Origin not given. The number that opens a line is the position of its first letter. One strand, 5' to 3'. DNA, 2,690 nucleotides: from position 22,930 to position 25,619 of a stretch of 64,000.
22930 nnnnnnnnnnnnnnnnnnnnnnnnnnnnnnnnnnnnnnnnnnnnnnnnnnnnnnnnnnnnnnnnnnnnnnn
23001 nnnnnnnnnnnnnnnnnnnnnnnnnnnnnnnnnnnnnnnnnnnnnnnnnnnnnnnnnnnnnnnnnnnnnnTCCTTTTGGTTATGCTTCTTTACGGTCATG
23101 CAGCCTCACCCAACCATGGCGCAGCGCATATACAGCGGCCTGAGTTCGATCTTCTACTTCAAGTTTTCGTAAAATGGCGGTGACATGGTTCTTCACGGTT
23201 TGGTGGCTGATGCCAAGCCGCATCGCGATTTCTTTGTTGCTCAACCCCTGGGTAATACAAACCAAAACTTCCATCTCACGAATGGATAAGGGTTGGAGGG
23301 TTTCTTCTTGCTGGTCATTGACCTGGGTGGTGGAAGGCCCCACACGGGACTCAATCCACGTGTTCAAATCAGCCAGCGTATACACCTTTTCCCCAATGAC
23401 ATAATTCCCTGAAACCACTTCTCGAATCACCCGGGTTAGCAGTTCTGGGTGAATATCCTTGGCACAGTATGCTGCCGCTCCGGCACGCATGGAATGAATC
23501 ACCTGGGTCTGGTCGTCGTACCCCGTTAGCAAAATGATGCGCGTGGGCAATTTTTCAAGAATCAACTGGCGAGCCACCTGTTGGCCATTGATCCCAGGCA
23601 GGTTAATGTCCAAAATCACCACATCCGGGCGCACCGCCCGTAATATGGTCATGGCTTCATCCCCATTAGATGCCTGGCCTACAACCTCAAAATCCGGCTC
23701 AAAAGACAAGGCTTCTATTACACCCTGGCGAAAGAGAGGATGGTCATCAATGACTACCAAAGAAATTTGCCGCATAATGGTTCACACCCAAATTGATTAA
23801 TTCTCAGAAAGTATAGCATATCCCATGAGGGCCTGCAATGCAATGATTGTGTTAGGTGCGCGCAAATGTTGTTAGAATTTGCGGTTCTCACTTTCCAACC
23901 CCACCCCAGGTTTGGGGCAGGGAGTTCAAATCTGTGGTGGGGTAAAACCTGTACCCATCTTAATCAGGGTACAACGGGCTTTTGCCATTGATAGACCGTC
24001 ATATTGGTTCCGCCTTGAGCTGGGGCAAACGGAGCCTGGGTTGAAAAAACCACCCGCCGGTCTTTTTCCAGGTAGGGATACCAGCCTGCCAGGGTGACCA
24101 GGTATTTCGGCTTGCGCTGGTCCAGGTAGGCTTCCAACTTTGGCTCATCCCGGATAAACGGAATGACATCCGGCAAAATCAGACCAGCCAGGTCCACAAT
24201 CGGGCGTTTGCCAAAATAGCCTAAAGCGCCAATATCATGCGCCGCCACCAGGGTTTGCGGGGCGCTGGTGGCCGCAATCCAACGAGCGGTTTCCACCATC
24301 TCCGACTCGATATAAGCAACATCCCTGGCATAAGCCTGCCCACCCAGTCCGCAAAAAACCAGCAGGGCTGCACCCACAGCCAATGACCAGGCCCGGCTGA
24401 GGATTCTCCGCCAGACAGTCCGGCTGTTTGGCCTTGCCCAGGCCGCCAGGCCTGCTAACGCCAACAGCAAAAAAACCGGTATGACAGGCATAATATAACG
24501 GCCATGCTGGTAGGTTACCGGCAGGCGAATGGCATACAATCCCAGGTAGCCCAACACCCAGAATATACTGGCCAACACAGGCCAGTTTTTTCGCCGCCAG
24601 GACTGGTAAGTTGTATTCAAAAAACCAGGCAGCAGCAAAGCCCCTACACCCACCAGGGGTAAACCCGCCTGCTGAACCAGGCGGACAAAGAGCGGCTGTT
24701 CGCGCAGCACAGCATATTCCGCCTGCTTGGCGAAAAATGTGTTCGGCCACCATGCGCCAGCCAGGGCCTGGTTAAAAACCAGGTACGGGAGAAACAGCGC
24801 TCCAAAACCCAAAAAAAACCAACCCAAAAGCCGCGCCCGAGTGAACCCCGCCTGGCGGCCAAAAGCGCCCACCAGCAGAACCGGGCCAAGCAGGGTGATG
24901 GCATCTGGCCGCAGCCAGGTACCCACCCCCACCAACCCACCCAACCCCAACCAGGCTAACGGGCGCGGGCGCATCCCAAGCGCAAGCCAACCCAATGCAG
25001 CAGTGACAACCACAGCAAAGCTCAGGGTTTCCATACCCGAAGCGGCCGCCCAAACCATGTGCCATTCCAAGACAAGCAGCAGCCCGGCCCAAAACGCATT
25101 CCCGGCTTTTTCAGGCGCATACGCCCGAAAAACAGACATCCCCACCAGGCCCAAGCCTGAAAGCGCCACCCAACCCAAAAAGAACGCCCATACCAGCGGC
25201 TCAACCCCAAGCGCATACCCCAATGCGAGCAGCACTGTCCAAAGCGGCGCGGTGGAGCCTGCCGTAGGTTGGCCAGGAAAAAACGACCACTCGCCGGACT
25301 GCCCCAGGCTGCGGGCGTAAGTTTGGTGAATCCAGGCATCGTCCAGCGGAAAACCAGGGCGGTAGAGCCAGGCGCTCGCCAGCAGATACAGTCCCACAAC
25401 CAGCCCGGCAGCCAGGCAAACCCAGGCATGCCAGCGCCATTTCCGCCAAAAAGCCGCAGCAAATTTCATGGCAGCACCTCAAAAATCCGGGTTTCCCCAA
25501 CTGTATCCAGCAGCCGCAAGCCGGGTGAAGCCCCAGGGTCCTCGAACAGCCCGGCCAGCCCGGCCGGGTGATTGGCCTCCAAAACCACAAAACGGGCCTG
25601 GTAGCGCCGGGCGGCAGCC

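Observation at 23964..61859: Thirteen GT-C-like polytopic membrane proteins packed around a Wzm/Wzt export pathway in one 38-kb locus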

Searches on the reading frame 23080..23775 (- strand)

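Call 6: search_protein_families(library=pfam, max_evalue=0.1, proteins=[window:23080-23775:-])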
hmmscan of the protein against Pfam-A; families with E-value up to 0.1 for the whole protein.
window:23080-23775:- (231 aa): 20 families
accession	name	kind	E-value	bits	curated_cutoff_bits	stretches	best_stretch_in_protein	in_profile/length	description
PF00072.30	Response_reg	-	3.3e-24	85.6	30.2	1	7-117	2-110/111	Response regulator receiver domain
PF00196.25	GerE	-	1.8e-21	75.9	23.5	1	162-217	2-57/57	Bacterial regulatory proteins, luxR family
PF08281.18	Sigma70_r4_2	-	3.5e-06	27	25.7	1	160-205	8-54/54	Sigma-70, region 4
PF04545.22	Sigma70_r4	-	6.1e-05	22.9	24.1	1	160-205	2-48/50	Sigma-70, region 4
PF13936.12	HTH_38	-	0.00019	21.5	27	1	174-198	17-41/44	Helix-turn-helix domain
PF13384.12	HTH_23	-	0.00077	19.7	24.6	1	168-196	8-36/50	Homeodomain-like domain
PF07638.17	Sigma70_ECF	-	0.00081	19.8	21.1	1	160-208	136-182/185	ECF sigma factor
PF04967.18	HTH_10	-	0.0015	18.7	23.1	1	180-205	26-51/53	HTH DNA binding domain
PF08279.18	HTH_11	-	0.004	17.4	25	1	178-219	16-50/55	HTH domain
PF13412.12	HTH_24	-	0.006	16.6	21.9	1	177-198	17-38/48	Winged helix-turn-helix DNA-binding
PF14493.12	HTH_40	-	0.0086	16.8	27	1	172-205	7-40/89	Helix-turn-helix domain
PF01047.28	MarR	-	0.014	15.7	24.6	1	163-206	1-42/59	MarR family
PF19889.5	DUF6362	-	0.016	16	31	1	144-204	34-97/98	Domain of unknown function (DUF6362)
PF09862.15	DUF2089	-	0.034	14.3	33.4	1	181-207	20-46/47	Domain of unknown function (DUF2089)-HTH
PF14718.12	SLT_L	-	0.04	14.6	25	1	193-224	22-53/68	Soluble lytic murein transglycosylase L domain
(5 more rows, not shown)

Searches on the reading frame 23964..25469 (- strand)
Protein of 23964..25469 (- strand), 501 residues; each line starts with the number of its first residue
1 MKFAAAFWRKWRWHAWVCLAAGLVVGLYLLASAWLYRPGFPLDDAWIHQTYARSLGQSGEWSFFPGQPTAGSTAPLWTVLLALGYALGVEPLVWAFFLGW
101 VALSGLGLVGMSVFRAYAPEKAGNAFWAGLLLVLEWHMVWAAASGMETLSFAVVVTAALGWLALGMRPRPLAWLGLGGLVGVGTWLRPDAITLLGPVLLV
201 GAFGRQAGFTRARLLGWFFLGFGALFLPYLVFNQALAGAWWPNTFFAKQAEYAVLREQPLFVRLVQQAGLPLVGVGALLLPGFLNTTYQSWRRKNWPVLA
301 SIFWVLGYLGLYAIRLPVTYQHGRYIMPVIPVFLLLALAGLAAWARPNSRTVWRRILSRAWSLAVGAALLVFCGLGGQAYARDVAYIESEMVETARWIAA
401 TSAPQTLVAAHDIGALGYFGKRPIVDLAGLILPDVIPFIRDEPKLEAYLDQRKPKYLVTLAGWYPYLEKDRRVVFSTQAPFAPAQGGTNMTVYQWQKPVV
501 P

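Call 4: search_protein_families(library=pfam, max_evalue=0.1, proteins=[window:23964-25469:-])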
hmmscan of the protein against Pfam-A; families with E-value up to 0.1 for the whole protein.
window:23964-25469:- (501 aa): 0 families
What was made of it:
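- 23964..25469 (-): g5: core GT-C-like membrane protein with an LDDAWIH motif. No Pfam hit (call 4).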

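Call 7: search_protein_families(library=ncbifam, max_evalue=0.1, proteins=[window:23964-25469:-])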
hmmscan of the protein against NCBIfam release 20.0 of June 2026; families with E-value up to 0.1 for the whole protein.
window:23964-25469:- (501 aa): 1 family
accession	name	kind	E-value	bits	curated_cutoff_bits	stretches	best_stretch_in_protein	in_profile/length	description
NF047440.1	LA3751_2_3_fam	subfamily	0.00083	18.3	200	1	168-357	174-369/460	LA_3751/LA_3752 family putative glycosyltransferase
